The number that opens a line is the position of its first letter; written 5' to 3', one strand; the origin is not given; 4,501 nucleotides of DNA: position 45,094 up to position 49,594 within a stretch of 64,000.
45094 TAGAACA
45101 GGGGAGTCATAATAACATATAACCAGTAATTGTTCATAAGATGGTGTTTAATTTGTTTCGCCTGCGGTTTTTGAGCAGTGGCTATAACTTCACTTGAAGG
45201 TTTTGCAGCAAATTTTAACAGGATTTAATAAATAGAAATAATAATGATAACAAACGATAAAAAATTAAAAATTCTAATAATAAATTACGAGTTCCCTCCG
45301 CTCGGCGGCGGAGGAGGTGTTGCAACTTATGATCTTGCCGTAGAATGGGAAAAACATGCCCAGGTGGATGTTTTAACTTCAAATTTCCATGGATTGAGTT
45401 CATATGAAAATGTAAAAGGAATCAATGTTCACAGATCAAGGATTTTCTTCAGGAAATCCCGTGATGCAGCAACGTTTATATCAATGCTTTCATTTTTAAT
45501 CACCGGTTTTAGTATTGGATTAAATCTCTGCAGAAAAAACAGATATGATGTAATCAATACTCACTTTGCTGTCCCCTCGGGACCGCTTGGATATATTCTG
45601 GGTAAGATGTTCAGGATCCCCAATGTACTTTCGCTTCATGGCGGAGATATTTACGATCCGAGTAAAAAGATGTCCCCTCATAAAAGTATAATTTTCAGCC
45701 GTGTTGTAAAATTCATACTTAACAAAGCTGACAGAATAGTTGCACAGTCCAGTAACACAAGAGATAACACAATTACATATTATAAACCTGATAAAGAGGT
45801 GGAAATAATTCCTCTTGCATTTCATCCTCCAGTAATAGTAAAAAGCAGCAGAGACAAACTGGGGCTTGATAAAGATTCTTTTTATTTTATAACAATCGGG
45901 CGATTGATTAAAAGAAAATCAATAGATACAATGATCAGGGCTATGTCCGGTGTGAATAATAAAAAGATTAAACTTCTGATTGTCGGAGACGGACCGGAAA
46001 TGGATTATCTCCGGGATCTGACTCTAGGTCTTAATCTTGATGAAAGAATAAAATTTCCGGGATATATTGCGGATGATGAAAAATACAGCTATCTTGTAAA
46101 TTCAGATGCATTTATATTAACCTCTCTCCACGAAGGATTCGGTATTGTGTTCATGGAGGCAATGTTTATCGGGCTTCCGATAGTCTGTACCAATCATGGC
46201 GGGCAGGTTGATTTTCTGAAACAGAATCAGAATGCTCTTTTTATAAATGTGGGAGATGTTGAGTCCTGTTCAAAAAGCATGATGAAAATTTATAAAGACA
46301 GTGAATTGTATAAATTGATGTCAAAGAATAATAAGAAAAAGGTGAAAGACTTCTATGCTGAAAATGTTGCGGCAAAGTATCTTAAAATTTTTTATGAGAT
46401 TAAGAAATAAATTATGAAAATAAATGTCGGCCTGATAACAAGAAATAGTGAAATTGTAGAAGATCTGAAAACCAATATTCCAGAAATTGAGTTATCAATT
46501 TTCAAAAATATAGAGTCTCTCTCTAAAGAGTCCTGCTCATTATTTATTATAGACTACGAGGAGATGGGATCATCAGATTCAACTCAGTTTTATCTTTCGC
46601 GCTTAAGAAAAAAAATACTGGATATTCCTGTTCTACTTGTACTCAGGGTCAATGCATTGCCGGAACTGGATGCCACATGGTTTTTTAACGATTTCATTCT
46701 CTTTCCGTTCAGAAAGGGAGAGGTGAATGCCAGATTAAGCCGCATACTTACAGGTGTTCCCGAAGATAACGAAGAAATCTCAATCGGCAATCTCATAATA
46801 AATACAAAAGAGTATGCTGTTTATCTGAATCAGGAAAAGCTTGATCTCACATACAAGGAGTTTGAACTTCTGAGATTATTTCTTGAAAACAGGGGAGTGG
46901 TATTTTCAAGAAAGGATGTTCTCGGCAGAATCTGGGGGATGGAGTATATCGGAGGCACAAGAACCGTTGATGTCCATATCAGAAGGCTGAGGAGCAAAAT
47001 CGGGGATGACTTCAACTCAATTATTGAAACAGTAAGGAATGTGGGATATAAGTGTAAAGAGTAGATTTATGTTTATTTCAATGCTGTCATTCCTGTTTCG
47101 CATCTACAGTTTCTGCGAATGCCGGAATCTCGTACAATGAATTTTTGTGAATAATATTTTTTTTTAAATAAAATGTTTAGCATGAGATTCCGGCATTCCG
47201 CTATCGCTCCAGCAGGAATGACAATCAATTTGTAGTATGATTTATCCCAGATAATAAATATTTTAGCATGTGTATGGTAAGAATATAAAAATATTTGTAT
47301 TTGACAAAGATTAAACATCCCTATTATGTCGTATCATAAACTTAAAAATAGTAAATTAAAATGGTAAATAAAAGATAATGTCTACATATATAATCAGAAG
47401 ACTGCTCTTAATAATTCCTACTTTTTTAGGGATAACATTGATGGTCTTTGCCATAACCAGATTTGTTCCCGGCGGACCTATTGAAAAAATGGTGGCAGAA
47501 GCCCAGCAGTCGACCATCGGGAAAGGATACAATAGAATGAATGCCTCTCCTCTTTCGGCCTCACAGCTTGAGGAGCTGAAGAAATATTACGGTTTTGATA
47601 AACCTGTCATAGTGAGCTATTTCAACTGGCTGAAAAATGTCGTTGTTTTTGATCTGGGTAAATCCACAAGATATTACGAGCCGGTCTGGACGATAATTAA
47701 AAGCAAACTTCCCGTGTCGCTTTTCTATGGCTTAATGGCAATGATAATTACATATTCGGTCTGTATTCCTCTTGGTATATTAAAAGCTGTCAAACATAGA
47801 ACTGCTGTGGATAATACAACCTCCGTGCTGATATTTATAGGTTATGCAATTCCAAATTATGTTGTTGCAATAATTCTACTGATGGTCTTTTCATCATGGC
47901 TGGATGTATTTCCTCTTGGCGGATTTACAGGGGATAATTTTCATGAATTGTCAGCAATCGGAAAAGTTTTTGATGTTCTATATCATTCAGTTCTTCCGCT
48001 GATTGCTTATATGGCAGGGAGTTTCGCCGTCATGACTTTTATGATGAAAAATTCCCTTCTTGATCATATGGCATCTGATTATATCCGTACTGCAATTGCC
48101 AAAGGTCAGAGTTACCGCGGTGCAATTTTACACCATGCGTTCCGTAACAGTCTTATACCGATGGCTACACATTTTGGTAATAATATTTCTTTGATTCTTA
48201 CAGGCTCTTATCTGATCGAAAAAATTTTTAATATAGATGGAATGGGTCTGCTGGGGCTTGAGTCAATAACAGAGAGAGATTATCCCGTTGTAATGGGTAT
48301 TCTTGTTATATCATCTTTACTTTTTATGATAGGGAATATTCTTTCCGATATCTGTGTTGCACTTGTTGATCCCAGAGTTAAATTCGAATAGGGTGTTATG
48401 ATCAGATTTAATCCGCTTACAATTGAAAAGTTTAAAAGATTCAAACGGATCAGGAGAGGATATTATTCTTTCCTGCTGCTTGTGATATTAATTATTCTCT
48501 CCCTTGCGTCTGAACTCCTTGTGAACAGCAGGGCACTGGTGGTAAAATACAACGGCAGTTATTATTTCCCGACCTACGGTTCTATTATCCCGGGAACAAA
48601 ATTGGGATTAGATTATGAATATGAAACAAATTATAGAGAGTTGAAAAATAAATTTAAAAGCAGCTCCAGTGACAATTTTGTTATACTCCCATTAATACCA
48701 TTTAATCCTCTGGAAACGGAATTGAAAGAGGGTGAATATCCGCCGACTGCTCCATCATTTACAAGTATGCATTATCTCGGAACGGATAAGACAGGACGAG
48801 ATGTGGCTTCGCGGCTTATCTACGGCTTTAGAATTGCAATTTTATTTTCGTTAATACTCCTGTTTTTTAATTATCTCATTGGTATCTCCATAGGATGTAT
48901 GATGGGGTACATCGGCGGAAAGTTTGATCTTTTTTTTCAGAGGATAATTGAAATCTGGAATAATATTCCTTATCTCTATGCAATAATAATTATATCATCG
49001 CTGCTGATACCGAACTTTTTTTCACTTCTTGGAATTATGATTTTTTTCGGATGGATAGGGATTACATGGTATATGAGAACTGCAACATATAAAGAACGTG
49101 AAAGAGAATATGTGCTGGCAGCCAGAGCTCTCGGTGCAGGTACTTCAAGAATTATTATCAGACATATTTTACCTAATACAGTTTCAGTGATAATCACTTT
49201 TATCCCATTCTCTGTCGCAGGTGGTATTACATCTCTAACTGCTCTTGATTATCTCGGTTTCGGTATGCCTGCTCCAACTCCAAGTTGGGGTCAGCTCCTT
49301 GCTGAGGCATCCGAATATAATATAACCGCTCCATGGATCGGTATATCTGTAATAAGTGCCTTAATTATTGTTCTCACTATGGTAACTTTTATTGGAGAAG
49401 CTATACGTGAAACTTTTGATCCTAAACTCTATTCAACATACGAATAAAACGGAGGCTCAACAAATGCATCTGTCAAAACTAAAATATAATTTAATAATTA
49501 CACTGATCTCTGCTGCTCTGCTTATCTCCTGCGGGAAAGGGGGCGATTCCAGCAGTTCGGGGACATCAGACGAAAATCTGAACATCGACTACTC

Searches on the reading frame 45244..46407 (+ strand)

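Call 99: search_protein_families(library=pfam, proteins=[window:45244-46407:+], max_evalue=0.0001)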
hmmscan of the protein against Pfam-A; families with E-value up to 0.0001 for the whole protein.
window:45244-46407:+ (388 aa): 6 families
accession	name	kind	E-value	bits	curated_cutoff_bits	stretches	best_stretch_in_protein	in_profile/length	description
PF00534.26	Glycos_transf_1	-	1.7e-40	138.8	26.4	1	202-365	5-171/172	Glycosyl transferases group 1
PF13692.12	Glyco_trans_1_4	-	1.4e-29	103.6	27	1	214-352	3-142/142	Glycosyl transferases group 1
PF13439.12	Glyco_transf_4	-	3.1e-19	70.1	28.5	1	22-190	2-163/170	Glycosyltransferase Family 4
PF13579.12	Glyco_trans_4_4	-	8.9e-15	55.8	29.7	1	22-191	1-157/158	Glycosyl transferase 4-like domain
PF20706.3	GT4-conflict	-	2.8e-11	43.5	26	1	158-328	143-323/385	Family 4 Glycosyltransferase in conflict systems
PF13477.12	Glyco_trans_4_2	-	1.7e-10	41.6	23.4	1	37-169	23-139/139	Glycosyl transferase 4-like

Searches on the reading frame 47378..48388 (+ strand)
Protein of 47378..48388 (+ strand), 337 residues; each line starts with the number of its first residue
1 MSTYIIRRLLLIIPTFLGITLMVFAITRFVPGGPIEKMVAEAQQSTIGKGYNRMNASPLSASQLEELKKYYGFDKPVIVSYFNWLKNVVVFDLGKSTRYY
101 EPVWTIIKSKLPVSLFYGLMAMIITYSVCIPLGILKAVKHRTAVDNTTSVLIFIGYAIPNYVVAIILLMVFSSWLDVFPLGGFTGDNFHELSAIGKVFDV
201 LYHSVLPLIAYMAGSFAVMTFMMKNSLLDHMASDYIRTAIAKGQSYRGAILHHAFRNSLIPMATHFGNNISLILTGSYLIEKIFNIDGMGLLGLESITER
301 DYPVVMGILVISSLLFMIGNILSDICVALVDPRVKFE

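Call 99: search_protein_families(library=pfam, proteins=[window:47378-48388:+], max_evalue=0.0001)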
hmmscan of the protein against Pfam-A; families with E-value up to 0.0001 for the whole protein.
window:47378-48388:+ (337 aa): 1 family
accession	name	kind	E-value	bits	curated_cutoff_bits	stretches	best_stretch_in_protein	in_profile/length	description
PF00528.27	BPD_transp_1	-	3.1e-36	125.3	26.4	1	130-335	2-183/184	Binding-protein-dependent transport system inner membrane component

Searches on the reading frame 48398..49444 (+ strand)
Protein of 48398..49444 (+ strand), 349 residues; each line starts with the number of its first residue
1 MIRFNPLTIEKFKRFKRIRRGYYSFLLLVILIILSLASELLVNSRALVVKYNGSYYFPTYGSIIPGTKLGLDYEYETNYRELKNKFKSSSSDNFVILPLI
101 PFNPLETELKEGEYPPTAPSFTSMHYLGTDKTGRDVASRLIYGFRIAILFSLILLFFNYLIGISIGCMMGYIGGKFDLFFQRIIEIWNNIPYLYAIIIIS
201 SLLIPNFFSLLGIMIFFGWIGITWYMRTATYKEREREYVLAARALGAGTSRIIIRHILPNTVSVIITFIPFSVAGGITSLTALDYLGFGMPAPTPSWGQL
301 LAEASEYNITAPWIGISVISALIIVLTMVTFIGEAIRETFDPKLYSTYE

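Call 99: search_protein_families(library=pfam, proteins=[window:48398-49444:+], max_evalue=0.0001)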
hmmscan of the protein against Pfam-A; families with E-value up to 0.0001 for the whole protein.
window:48398-49444:+ (349 aa): 1 family
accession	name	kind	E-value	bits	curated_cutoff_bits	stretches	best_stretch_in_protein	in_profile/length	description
PF00528.27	BPD_transp_1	-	2.4e-27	96.3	26.4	1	162-343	1-181/184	Binding-protein-dependent transport system inner membrane component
